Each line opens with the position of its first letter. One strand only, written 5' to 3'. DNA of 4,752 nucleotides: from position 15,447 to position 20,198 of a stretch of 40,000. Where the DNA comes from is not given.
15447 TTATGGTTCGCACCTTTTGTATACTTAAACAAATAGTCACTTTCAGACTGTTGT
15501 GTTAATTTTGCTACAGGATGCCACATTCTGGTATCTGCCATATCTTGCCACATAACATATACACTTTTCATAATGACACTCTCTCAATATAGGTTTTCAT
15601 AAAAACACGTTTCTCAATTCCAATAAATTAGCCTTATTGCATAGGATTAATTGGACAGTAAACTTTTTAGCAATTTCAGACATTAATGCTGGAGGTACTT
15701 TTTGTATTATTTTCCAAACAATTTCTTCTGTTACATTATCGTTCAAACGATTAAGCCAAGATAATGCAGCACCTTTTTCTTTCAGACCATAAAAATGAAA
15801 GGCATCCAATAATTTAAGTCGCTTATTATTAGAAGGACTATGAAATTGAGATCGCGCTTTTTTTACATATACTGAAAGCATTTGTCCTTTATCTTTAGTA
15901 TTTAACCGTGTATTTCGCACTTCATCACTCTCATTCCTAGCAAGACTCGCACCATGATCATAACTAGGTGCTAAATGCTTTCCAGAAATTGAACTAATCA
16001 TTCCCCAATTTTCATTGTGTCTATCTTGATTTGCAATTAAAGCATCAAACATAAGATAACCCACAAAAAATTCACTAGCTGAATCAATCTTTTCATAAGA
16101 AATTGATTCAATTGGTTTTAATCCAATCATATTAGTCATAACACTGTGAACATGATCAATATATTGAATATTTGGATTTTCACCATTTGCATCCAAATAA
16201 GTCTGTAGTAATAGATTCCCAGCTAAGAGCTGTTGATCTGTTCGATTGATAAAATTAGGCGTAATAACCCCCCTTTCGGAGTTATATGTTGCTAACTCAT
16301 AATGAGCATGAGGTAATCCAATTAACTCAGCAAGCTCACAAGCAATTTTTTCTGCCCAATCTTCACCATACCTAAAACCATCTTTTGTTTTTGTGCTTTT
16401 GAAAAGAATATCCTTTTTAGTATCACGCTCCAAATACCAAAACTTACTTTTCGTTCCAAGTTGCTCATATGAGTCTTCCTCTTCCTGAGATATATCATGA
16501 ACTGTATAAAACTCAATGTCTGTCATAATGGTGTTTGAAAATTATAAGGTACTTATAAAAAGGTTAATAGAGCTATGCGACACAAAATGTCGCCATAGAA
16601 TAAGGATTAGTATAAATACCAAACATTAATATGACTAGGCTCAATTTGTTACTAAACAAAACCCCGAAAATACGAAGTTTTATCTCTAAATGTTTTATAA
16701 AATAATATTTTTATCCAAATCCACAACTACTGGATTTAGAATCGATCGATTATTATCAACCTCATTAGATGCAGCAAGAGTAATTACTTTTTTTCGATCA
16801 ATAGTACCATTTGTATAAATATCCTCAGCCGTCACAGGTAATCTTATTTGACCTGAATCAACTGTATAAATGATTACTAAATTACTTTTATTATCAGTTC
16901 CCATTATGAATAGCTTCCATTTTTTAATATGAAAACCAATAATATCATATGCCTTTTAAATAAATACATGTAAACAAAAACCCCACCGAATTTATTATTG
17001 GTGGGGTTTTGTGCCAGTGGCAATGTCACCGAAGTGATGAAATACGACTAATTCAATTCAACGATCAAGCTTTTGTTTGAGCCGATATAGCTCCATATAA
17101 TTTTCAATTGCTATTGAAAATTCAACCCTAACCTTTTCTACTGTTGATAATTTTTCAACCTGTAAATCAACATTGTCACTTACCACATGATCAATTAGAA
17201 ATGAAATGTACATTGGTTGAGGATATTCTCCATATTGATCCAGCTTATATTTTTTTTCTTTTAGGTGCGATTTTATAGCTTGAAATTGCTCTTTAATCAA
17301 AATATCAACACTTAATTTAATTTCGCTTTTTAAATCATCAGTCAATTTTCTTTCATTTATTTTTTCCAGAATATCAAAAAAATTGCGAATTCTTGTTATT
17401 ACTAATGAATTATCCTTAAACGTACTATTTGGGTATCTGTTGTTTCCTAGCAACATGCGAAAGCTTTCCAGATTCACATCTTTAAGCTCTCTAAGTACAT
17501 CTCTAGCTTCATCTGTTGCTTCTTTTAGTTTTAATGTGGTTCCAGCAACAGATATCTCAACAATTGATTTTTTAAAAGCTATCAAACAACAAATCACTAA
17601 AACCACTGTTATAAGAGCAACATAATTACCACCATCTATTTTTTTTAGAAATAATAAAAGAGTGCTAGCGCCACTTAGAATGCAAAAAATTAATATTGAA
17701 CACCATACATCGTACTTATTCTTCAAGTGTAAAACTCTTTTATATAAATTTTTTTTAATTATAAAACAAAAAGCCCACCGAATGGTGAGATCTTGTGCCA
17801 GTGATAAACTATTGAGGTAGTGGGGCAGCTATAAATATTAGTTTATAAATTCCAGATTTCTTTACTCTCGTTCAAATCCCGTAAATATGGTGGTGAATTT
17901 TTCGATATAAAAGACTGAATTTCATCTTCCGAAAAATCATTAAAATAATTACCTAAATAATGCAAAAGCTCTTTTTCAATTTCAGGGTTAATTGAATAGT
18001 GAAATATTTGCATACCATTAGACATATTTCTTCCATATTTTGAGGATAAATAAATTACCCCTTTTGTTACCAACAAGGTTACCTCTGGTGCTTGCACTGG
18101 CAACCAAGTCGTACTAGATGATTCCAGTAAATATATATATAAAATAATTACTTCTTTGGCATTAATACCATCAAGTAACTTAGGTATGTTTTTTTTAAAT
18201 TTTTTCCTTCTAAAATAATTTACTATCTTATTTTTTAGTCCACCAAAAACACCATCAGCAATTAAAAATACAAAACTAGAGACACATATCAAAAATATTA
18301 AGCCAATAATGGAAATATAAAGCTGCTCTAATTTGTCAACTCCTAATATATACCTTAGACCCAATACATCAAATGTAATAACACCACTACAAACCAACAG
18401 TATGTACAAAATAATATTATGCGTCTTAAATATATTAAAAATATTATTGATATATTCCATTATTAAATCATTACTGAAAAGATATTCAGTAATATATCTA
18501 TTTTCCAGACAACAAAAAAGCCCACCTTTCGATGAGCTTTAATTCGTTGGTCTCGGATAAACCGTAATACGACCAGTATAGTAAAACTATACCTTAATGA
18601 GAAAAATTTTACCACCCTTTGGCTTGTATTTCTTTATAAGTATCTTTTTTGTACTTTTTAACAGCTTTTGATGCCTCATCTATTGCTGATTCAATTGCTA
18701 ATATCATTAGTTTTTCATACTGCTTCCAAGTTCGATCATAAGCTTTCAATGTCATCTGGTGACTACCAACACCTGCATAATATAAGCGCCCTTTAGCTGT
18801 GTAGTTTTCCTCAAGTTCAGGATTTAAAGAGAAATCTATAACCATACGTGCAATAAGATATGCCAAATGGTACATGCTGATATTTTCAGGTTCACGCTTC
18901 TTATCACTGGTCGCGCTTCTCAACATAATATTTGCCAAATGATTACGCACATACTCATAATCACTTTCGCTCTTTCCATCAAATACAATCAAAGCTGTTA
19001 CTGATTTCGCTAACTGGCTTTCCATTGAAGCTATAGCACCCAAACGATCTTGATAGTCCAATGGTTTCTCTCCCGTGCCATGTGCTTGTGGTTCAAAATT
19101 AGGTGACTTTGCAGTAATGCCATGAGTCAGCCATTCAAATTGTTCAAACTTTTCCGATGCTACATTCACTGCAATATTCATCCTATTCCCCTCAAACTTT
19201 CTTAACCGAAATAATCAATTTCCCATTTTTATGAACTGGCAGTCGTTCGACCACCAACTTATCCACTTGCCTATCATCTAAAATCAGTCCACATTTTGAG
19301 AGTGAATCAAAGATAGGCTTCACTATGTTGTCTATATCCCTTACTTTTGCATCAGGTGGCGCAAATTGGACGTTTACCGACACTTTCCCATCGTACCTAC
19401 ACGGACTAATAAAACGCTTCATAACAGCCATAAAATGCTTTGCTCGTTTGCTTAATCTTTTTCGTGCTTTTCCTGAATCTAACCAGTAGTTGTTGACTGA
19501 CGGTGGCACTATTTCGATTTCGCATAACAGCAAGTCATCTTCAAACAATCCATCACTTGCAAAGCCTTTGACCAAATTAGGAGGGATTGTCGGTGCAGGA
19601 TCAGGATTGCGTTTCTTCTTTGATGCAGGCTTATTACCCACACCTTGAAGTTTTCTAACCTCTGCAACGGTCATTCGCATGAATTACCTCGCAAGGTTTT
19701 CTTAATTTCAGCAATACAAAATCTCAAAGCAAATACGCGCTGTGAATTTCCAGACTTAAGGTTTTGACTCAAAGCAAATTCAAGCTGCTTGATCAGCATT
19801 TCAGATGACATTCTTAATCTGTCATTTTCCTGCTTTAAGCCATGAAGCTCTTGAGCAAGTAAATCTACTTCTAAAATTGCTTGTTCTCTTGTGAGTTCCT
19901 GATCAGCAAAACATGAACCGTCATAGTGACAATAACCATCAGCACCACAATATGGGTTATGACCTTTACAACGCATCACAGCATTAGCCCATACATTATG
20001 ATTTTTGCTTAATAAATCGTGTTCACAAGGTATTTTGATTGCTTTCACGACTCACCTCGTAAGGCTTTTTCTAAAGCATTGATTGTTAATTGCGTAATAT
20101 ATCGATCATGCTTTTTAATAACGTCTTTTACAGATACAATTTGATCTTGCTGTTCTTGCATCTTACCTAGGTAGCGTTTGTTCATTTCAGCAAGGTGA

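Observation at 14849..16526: Split HipA-family kinase paired with a HipS-like + HIRAN fusion, carried as a prophage moron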

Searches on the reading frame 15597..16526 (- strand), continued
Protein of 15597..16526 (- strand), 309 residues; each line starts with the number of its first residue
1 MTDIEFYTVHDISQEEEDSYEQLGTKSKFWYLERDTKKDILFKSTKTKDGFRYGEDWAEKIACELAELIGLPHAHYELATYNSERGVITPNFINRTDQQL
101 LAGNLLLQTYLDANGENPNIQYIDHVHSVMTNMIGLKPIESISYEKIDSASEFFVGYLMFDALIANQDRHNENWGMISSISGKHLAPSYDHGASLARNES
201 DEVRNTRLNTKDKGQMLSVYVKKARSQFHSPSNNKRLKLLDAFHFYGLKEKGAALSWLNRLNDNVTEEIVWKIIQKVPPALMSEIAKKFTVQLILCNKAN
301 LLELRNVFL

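Call 57: fold_search(model_id=the predicted structure, library=pdb)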
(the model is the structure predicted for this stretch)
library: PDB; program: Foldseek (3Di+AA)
matches with E <= 10: 1706; with E <= 0.001: 36
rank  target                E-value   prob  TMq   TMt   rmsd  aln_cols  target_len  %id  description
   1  3akk_A                7.7e-14  1.00  0.74  0.77   4.7       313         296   20  Crystal structure of A Helicobacter pylori proinflammatory kinase CtkA (released 2010-12-01)
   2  3akk_B                1.6e-13  1.00  0.72  0.77   4.6       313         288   20  Crystal structure of A Helicobacter pylori proinflammatory kinase CtkA (released 2010-12-01)
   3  3akl_C                1.7e-13  1.00  0.73  0.80   4.2       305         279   20  Crystal structure of A Helicobacter pylori proinflammatory kinase CtkA (released 2010-12-01)
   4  3akl_A                3.1e-13  1.00  0.74  0.80   3.6       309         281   20  Crystal structure of A Helicobacter pylori proinflammatory kinase CtkA (released 2010-12-01)
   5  3akk_D                3.7e-13  1.00  0.75  0.80   3.9       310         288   20  Crystal structure of A Helicobacter pylori proinflammatory kinase CtkA (released 2010-12-01)
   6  3akk_C                3.7e-13  1.00  0.74  0.79   4.3       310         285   19  Crystal structure of A Helicobacter pylori proinflammatory kinase CtkA (released 2010-12-01)
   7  3akj_A                4.1e-13  1.00  0.72  0.81   4.1       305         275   20  Crystal structure of A Helicobacter pylori proinflammatory kinase CtkA (released 2010-12-01)
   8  3dnt_A                8.2e-07  1.00  0.54  0.42   7.3       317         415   13  structures of MDT proteins (released 2009-01-27)
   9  4pu4_B                9.2e-07  1.00  0.58  0.44   6.5       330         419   12  Shewanella oneidensis MR-1 Toxin Antitoxin System HipA, HipB and its operator DNA complex (space group P21) (released 2014-08-06)
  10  8ezr_B                1.0e-06  1.00  0.58  0.64   6.8       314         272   14  Crystal structure of the HipS(Lp)-HipT(Lp) complex from Legionella pneumophila, native protein (released 2023-09-27)
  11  4pu3_A                1.1e-06  1.00  0.54  0.41   6.7       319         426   12  Shewanella oneidensis MR-1 Toxin Antitoxin System HipA, HipB and its operator DNA complex (space group P212121) (released 2014-08-06)
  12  4pu5                  1.3e-06  1.00  0.55  0.41   5.8       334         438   12  Shewanella oneidensis Toxin Antitoxin System Toxin Protein HipA Bound with AMPPNP and Mg (released 2014-08-06)
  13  3dnu                  3.3e-06  1.00  0.58  0.45   5.4       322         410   12  structure of MDT protein (released 2009-01-27)
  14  3tpv                  3.9e-06  1.00  0.54  0.41   9.0       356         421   12  Structure of pHipA bound to ADP (released 2012-10-03)
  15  8ezs_B                4.3e-06  1.00  0.58  0.67   6.4       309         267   14  Crystal structure of the HipS(Lp)-HipT(Lp) complex from Legionella pneumophila, Sel-met protein (released 2023-09-27)
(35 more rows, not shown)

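Call 65: find_encoding_contigs(protein=P0134, flank=8000, max_places=3)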
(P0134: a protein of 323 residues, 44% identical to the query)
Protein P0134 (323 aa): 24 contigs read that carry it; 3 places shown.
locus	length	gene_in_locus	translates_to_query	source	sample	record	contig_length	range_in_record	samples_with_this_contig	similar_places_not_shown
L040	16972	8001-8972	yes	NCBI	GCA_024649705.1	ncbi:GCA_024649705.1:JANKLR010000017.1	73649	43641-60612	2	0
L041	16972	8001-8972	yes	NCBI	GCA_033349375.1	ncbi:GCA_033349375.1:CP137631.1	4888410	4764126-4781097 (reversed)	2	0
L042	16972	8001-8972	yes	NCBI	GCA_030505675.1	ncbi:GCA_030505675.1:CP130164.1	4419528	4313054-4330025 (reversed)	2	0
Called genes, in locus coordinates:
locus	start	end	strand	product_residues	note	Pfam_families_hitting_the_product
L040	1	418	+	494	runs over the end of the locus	PF00753:Lactamase_B, PF12706:Lactamase_B_2, PF19583:ODP, PF00258:Flavodoxin_1, PF00301:Rubredoxin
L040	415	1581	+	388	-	PF07992:Pyr_redox_2, PF13434:Lys_Orn_oxgnase (faint), PF01266:DAO (faint), PF13738:Pyr_redox_3, PF00070:Pyr_redox, PF18113:Rbx_binding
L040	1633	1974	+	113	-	PF09313:TehB-like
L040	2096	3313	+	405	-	PF12801:Fer4_5, PF13237:Fer4_10 (weak)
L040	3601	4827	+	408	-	PF03222:Trp_Tyr_perm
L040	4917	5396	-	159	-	PF10517:DM13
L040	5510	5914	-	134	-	PF04151:PPC (weak)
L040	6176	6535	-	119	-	-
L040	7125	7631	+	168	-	PF08433:KTI12, PF13238:AAA_18 (weak), PF13671:AAA_33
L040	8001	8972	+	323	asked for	PF07804:HipA_C (weak)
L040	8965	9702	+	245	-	PF08797:HIRAN (weak)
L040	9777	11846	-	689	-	PF02092:tRNA_synt_2f, PF05746:DALR_1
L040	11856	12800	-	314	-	PF02091:tRNA-synt_2e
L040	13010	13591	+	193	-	PF03352:Adenine_glyco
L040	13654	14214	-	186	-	PF00857:Isochorismatase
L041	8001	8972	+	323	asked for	PF07804:HipA_C (weak)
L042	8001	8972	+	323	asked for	PF07804:HipA_C (weak)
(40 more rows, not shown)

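Call 66: find_encoding_contigs(protein=P0139, flank=8000, max_places=3)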
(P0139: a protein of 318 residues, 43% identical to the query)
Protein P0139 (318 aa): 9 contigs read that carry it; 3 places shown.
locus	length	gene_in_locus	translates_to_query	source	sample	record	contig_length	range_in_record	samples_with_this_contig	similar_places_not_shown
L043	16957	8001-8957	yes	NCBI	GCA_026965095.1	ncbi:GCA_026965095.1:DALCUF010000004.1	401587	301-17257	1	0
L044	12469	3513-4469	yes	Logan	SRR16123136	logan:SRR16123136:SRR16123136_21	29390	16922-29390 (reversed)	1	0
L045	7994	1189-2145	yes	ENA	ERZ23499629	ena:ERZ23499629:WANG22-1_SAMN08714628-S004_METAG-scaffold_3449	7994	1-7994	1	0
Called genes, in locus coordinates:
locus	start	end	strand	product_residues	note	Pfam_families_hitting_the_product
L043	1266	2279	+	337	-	PF13102:Phage_int_SAM_5 (weak), PF12835:Integrase_1 (weak)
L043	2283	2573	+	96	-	-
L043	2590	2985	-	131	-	-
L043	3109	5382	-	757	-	PF05840:Phage_GPA, PF23343:REP_ORF2-G2P (weak)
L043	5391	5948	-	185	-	-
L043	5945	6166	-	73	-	-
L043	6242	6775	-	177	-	PF06892:Phage_CP76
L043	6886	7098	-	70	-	-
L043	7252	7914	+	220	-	PF07022:Phage_CI_repr, PF16452:Phage_CI_C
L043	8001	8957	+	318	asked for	PF07804:HipA_C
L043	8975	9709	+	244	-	PF08797:HIRAN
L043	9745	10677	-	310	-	-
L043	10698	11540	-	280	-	PF26915:Phage_P4_cII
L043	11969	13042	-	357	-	-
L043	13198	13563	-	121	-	-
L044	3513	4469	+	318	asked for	PF07804:HipA_C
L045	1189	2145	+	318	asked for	PF07804:HipA_C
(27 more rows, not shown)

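Call 78: search_protein_families(library=pfam, proteins=[P0163, P0151], max_evalue=0.01)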
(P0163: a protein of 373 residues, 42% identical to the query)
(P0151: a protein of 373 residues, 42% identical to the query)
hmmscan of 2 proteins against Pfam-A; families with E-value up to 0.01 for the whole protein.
P0163 (373 aa): 2 families
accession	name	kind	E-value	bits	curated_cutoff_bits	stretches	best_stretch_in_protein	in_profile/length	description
PF07804.18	HipA_C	-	1.4e-08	35.1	30.5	1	71-261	5-171/213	HipA-like C-terminal domain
PF20613.4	HipA_2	-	0.00037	20.3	27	0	107-136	37-66/240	HipA-like kinase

P0151 (373 aa): 2 families
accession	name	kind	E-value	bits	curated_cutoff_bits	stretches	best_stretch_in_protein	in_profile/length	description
PF07804.18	HipA_C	-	1.1e-09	38.8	30.5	1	71-259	5-170/213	HipA-like C-terminal domain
PF06702.18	Fam20C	-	0.0063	16.6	26.8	0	210-255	93-136/218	Golgi casein kinase, C-terminal, Fam20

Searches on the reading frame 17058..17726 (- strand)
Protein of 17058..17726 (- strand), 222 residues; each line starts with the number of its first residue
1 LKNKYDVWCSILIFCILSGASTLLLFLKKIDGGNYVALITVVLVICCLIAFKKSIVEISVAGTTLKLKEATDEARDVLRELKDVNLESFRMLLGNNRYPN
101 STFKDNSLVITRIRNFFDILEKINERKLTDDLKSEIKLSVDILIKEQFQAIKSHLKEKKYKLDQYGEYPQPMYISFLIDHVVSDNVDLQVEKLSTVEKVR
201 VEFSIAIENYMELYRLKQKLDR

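Call 3: search_protein_families(library=pfam, proteins=[window:17058-17726:-], max_evalue=1)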
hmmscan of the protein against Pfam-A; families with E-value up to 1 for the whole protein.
window:17058-17726:- (222 aa): 3 families
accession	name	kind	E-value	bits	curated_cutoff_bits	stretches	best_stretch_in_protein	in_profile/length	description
PF02758.22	PYRIN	-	0.0086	16.7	22.9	0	76-96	4-24/76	PAAD/DAPIN/Pyrin domain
PF21852.1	DUF6911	-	0.032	14.4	24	1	67-118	69-120/128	Family of unknown function (DUF6911)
PF10169.15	LLPH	-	0.2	12.7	25.7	1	142-170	73-101/127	LLP homolog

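Call 4: search_protein_families(library=padloc, proteins=[window:17058-17726:-], max_evalue=1)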
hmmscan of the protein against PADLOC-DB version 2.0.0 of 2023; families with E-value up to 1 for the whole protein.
window:17058-17726:- (222 aa): 0 families

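Call 5: search_protein_families(library=ncbifam, proteins=[window:17058-17726:-], max_evalue=1)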
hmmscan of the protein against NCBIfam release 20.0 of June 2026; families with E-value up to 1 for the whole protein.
window:17058-17726:- (222 aa): 0 families

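Call 43: search_protein_families(library=phrogs, proteins=[window:17058-17726:-], max_evalue=0.001)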
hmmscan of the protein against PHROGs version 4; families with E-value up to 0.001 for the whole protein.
window:17058-17726:- (222 aa): 1 family
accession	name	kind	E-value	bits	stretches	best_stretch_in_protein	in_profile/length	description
phrog_8083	-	unknown function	4.8e-33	115.5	1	4-221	10-225/226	-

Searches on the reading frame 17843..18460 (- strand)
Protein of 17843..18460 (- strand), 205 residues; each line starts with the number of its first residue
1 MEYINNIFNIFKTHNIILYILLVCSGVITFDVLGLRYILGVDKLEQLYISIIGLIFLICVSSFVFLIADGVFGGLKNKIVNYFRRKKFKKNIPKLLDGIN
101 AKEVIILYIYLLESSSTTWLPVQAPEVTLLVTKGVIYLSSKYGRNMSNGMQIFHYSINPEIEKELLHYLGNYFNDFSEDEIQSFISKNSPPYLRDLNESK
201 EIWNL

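Call 3: search_protein_families(library=pfam, proteins=[window:17843-18460:-], max_evalue=1)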
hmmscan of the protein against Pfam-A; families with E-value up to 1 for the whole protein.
window:17843-18460:- (205 aa): 1 family
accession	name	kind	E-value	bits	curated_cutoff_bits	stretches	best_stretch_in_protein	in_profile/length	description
PF14163.11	SieB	-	1.9e-16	60.4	26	1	19-165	2-143/147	Super-infection exclusion protein B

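Call 4: search_protein_families(library=padloc, proteins=[window:17843-18460:-], max_evalue=1)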
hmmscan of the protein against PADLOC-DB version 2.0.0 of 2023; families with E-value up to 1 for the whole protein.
window:17843-18460:- (205 aa): 0 families

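Call 5: search_protein_families(library=ncbifam, proteins=[window:17843-18460:-], max_evalue=1)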
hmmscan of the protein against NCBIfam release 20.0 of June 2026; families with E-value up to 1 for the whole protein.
window:17843-18460:- (205 aa): 0 families

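Call 43: search_protein_families(library=phrogs, proteins=[window:17843-18460:-], max_evalue=0.001)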
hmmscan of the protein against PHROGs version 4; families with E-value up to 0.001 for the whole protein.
window:17843-18460:- (205 aa): 0 families

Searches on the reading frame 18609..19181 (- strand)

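Call 3: search_protein_families(library=pfam, proteins=[window:18609-19181:-], max_evalue=1)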
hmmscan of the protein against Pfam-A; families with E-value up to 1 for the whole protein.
window:18609-19181:- (190 aa): 1 family
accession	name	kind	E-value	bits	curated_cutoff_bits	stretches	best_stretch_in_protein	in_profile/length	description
PF05709.17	Sipho_tail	-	0.12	13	24.2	1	20-85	6-74/118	Phage tail protein RIFT-related domain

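Call 4: search_protein_families(library=padloc, proteins=[window:18609-19181:-], max_evalue=1)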
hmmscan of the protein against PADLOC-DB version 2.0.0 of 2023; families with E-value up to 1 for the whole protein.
window:18609-19181:- (190 aa): 0 families

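Call 5: search_protein_families(library=ncbifam, proteins=[window:18609-19181:-], max_evalue=1)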
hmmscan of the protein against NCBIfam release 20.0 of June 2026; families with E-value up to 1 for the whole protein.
window:18609-19181:- (190 aa): 0 families

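Call 43: search_protein_families(library=phrogs, proteins=[window:18609-19181:-], max_evalue=0.001)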
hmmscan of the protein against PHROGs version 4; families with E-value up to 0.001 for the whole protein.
window:18609-19181:- (190 aa): 1 family
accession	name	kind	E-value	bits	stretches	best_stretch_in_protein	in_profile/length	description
phrog_5656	-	unknown function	4.7e-76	255.7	1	6-186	3-187/188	-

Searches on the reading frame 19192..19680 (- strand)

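Call 43: search_protein_families(library=phrogs, proteins=[window:19192-19680:-], max_evalue=0.001)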
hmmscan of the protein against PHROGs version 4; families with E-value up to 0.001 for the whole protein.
window:19192-19680:- (162 aa): 5 families
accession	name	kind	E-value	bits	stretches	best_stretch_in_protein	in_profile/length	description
phrog_34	-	DNA, RNA and nucleotide metabolism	3.4e-27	96.7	1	43-161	65-193/259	RusA-like Holliday junction resolvase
phrog_1532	-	unknown function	1.3e-17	64.3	1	98-161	8-71/80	-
phrog_1682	-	DNA, RNA and nucleotide metabolism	1.5e-07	32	1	54-161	32-144/387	RusA-like Holliday junction resolvase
phrog_11573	-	unknown function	4.2e-07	31.2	1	54-154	4-100/110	-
phrog_140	-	DNA, RNA and nucleotide metabolism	4.2e-05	24.3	1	109-147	117-154/219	RusA-like Holliday junction resolvase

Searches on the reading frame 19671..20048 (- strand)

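Call 43: search_protein_families(library=phrogs, proteins=[window:19671-20048:-], max_evalue=0.001)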
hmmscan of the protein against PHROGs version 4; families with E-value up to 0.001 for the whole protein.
window:19671-20048:- (125 aa): 1 family
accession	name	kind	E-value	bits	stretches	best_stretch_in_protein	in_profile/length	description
phrog_11339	-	unknown function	4.6e-60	202.5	1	1-120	1-120/123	-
